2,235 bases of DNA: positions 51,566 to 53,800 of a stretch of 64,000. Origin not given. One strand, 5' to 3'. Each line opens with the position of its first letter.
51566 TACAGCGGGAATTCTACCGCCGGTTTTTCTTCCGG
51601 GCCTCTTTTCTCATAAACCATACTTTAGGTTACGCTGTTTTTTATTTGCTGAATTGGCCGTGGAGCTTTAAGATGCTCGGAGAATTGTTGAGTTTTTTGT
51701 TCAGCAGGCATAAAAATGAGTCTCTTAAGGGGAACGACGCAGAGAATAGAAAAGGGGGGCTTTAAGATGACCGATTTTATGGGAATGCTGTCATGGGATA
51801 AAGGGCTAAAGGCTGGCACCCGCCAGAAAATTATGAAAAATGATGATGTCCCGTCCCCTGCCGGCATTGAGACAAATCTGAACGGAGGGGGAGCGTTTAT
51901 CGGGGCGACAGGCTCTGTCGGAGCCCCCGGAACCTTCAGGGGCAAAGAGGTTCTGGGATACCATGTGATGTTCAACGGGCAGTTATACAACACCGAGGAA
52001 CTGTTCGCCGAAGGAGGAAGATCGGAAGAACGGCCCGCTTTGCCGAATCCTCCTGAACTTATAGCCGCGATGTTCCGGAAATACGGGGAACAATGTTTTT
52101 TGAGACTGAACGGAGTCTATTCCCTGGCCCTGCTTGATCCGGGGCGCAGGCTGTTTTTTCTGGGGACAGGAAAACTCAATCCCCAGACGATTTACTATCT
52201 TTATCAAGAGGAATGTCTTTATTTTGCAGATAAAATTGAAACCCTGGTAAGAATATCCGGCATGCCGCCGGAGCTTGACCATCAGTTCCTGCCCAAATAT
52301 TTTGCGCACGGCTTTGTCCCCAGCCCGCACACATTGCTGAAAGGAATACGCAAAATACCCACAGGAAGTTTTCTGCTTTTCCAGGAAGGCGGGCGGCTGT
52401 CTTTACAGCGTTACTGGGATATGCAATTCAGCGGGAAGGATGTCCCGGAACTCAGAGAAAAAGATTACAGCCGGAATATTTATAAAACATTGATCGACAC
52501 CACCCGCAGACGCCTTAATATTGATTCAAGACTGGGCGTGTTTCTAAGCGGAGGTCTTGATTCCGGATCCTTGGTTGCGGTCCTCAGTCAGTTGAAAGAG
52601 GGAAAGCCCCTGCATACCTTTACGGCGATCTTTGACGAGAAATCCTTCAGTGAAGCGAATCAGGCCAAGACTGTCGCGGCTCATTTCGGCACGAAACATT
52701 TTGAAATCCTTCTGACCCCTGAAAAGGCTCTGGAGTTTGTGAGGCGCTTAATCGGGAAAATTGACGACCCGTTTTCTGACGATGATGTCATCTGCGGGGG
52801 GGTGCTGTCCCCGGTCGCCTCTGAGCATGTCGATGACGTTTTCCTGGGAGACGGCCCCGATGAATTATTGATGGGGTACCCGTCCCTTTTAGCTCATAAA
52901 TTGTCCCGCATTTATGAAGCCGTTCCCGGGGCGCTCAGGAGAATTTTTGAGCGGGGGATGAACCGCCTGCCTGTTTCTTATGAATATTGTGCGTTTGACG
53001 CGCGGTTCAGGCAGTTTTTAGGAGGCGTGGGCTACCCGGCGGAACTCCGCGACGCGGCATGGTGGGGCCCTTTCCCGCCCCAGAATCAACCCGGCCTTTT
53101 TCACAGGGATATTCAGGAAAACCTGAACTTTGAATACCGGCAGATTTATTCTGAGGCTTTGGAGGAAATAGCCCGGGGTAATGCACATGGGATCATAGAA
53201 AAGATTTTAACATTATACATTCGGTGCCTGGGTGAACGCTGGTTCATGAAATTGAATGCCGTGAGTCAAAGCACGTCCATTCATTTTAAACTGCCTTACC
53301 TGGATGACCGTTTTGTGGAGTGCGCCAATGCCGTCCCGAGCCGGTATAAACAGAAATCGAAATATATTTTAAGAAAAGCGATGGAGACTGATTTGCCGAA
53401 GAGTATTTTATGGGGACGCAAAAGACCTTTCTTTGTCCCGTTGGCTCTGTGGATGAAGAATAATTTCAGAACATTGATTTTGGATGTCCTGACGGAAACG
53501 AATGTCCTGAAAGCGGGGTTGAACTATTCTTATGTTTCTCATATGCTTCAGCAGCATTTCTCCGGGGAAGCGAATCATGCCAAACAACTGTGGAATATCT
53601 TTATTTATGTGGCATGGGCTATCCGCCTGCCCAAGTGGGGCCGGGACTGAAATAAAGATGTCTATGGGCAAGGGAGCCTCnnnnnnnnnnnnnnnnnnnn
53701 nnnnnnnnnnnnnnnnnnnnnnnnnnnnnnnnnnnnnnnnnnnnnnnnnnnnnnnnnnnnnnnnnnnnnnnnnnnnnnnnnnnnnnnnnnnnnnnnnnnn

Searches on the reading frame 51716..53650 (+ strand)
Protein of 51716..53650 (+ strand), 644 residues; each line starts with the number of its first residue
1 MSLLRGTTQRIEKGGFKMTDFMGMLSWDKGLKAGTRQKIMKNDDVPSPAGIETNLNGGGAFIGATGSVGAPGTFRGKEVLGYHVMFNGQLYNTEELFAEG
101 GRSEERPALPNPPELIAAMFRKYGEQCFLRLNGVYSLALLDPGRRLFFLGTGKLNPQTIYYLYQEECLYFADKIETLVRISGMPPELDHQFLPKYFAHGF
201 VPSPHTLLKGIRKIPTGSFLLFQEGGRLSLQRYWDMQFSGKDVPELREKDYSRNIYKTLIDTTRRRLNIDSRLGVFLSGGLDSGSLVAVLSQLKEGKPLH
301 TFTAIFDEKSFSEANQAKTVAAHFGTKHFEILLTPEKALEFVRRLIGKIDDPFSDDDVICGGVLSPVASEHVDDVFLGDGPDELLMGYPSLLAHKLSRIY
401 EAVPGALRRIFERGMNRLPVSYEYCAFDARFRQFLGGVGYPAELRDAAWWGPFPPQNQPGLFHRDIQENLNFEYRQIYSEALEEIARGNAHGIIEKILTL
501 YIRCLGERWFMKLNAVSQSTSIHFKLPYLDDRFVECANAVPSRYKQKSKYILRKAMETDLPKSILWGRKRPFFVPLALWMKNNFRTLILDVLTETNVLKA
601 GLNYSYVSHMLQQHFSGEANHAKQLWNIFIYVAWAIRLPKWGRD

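Call 8: search_protein_families(library=pfam, proteins=[window:51716-53650:+], max_evalue=0.001)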
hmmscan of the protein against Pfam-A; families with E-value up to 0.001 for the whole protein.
window:51716-53650:+ (644 aa): 3 families
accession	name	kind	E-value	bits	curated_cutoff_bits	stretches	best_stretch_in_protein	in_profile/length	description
PF00733.27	Asn_synthase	-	3.8e-58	198.3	21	1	256-634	3-352/354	Asparagine synthase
PF13537.11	GATase_7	-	8.4e-12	45.6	25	1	82-178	24-122/123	Glutamine amidotransferase domain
PF13522.11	GATase_6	-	2.2e-08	34.6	27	1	81-171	38-128/130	Glutamine amidotransferase domain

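Call 54: search_protein_families(library=ncbifam, proteins=[window:51716-53650:+], max_evalue=0.00001)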
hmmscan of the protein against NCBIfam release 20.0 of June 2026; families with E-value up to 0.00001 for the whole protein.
window:51716-53650:+ (644 aa): 6 families
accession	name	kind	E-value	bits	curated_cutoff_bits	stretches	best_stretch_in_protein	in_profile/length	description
TIGR03108.1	eps_aminotran_1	hypoth_equivalog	1.6e-75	255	816.9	1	83-631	71-621/628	XrtA/PEP-CTERM system amidotransferase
TIGR01536.1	asn_synth_AEB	equivalog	7.7e-62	209.9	267.1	1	81-572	70-517/517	asparagine synthase (glutamine-hydrolyzing)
TIGR03104.1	trio_amidotrans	equivalog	6e-58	196.5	570.1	2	80-388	68-380/589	N-acetylglutaminylglutamine amidotransferase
NF033535.1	lass_lactam_cya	exception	2.6e-34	118.8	525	2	113-310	101-299/668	lasso peptide isopeptide bond-forming cyclase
NF006949.0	PRK09431.1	equivalog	5.7e-32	110.9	499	2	209-388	170-358/554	asparagine synthase B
NF033561.1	macrolact_Ik_Al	subfamily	1.7e-08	33.6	300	1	161-564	107-484/561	albusnodin/ikarugamycin family macrolactam cyclase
